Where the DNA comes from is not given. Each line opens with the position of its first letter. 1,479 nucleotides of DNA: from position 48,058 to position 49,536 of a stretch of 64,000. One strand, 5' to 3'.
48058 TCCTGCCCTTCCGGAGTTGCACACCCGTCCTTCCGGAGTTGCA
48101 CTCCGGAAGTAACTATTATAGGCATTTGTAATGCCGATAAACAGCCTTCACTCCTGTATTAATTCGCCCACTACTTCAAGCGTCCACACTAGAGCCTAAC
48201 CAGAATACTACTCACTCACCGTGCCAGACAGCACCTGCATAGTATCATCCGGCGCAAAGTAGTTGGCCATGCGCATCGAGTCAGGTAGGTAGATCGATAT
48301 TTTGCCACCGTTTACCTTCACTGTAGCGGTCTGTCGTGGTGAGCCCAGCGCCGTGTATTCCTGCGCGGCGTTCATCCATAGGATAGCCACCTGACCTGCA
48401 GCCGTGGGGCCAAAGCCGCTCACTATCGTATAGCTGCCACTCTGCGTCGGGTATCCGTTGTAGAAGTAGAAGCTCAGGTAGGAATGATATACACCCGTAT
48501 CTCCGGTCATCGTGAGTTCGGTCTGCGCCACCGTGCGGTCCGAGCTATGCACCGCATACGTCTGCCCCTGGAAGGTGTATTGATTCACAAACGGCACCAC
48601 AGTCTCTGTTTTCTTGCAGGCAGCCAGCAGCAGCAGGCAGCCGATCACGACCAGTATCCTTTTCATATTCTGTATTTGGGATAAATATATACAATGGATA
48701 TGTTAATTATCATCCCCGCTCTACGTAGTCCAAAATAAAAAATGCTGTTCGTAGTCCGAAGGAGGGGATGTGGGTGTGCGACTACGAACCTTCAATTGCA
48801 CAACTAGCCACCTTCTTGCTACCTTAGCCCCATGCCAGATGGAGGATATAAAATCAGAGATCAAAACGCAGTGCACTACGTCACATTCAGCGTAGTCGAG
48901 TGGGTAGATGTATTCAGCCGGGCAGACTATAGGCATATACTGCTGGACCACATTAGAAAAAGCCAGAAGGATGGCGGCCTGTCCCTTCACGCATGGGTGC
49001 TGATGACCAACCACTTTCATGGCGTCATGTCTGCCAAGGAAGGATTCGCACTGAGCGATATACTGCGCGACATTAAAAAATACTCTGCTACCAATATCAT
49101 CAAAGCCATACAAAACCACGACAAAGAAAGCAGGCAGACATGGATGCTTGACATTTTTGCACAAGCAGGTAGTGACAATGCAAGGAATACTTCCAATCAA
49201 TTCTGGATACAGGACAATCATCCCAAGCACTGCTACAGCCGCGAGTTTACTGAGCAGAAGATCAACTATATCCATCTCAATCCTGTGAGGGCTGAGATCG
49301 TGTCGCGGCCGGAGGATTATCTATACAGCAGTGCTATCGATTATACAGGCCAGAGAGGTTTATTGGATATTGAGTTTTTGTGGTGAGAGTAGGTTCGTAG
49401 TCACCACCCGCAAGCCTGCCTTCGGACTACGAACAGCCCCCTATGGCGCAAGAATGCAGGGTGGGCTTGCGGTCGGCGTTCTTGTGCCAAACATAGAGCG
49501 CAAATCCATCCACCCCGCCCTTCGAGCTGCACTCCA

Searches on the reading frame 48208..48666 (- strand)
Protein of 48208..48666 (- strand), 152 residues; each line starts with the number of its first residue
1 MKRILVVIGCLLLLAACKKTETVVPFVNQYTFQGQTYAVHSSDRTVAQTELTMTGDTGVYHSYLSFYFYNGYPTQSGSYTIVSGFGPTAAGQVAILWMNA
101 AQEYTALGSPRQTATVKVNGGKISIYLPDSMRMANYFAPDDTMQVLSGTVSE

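Call 16: search_protein_families(library=pfam, proteins=[window:48208-48666:-], max_evalue=0.1)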
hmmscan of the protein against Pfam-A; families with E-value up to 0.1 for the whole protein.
window:48208-48666:- (152 aa): 1 family
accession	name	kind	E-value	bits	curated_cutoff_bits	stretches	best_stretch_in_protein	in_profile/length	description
PF08139.17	LPAM_1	-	0.029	15.2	20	1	1-17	1-17/18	Prokaryotic membrane lipoprotein lipid attachment site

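Call 88: search_protein_families(library=padloc, proteins=[window:48208-48666:-], max_evalue=0.01)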
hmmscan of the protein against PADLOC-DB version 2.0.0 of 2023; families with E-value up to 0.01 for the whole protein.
window:48208-48666:- (152 aa): 0 families

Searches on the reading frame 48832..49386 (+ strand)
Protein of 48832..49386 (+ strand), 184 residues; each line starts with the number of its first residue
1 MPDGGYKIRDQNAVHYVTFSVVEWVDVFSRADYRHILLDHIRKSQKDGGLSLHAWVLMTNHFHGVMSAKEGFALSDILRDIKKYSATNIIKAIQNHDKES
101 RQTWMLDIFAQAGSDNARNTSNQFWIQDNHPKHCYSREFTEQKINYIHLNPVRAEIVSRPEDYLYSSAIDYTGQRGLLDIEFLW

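Call 16: search_protein_families(library=pfam, proteins=[window:48832-49386:+], max_evalue=0.1)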
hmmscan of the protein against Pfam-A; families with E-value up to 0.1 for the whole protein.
window:48832-49386:+ (184 aa): 1 family
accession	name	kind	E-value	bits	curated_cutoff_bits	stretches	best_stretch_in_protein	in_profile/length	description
PF01797.21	Y1_Tnp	-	1.9e-07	31.7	23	1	28-105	20-98/121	Transposase IS200 like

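Call 57: search_protein_families(library=ncbifam, proteins=[window:48832-49386:+], max_evalue=0.1)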
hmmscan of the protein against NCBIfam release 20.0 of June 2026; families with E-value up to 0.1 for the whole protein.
window:48832-49386:+ (184 aa): 3 families
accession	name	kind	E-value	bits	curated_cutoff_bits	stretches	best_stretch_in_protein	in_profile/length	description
NF047646.1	REP_Tyr_transpos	equivalog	1e-27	96.8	80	1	8-166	5-146/146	REP-associated tyrosine transposase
NF033573.1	transpos_IS200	equivalog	0.00031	21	55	1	40-112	37-111/126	IS200/IS605 family transposase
TIGR01538.1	portal_SPP1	equivalog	0.07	12.1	165.85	1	87-155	6-77/426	phage portal protein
